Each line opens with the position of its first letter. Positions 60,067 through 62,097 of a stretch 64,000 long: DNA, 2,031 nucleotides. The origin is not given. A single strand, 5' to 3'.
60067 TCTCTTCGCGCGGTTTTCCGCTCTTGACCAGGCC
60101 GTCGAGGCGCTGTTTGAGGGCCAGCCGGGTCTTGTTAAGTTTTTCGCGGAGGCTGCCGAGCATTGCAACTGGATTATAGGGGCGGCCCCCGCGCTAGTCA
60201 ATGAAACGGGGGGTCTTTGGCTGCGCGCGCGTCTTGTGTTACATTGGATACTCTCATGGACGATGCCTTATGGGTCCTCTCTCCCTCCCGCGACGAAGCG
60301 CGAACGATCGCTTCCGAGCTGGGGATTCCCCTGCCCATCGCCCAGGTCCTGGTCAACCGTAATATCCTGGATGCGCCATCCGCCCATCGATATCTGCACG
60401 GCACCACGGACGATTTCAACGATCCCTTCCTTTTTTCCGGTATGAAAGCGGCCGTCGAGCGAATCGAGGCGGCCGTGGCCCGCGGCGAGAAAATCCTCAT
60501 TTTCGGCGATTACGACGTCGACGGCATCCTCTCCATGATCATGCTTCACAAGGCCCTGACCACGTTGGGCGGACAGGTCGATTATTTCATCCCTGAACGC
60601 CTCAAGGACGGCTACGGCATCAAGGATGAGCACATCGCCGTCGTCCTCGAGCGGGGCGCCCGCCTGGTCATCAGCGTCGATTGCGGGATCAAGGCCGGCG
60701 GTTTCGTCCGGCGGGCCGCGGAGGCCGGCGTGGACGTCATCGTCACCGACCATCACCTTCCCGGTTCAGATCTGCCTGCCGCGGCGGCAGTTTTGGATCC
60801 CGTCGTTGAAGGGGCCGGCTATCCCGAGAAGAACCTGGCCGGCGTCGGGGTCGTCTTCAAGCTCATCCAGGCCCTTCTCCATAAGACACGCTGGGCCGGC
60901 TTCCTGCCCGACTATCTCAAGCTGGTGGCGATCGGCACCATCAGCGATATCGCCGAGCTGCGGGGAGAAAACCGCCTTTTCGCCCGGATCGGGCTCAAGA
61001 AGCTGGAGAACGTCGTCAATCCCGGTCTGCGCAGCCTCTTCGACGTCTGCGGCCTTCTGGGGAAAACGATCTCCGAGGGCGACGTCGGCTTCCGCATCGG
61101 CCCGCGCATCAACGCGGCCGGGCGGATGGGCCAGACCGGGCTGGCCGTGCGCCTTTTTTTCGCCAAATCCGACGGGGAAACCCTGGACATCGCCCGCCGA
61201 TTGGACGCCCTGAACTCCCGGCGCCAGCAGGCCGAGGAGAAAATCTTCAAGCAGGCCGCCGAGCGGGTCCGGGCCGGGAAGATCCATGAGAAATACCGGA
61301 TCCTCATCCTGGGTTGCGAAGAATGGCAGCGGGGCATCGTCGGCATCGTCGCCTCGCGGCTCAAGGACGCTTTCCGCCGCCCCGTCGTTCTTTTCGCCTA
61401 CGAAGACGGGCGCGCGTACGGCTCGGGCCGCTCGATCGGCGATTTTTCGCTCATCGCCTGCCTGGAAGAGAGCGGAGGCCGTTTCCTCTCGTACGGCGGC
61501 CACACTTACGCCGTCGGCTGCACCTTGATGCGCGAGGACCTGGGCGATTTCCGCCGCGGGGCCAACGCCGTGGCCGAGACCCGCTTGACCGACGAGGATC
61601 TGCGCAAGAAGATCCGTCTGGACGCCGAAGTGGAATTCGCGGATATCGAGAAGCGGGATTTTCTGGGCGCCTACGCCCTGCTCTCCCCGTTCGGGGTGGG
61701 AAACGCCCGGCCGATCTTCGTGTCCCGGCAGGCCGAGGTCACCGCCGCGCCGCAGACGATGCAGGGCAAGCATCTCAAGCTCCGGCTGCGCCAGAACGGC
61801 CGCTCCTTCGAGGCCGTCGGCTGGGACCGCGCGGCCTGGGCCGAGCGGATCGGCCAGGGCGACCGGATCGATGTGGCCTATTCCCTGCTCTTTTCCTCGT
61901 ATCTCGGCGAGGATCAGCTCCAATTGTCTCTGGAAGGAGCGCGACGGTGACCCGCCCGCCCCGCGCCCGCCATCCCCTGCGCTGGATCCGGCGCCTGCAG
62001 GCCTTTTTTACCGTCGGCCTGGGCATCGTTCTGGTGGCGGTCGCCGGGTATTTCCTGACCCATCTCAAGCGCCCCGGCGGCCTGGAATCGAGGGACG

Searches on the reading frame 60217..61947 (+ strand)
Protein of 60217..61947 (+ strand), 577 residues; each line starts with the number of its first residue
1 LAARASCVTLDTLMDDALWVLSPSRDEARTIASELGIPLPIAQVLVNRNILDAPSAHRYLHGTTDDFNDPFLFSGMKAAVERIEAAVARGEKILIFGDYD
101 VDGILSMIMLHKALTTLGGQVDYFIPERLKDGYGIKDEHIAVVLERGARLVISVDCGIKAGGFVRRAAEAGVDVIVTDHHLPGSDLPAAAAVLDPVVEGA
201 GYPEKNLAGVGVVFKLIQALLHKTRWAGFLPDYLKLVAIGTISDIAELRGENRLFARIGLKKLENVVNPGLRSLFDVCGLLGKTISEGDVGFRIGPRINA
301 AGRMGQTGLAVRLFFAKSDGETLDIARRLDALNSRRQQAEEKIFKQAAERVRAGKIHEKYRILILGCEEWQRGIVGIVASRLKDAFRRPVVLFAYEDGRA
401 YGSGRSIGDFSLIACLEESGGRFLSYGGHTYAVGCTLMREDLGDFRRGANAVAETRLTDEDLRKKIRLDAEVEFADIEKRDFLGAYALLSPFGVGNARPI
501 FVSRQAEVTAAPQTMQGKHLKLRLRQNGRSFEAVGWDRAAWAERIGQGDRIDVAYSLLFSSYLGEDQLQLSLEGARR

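Call 76: search_protein_families(library=pfam, proteins=[window:60217-61947:+], max_evalue=0.001)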
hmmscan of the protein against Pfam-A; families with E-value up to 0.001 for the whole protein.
window:60217-61947:+ (577 aa): 3 families
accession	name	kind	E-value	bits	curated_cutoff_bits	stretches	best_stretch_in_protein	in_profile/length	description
PF01368.27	DHH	-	7.5e-25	88.1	28.1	1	92-241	1-125/125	DHH family, N-terminal domain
PF17768.7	RecJ_OB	-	3.8e-21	75.6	27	1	468-573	1-106/107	RecJ OB domain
PF02272.25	DHHA1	-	1.3e-10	42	25.9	1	362-452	4-99/102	DHHA1 domain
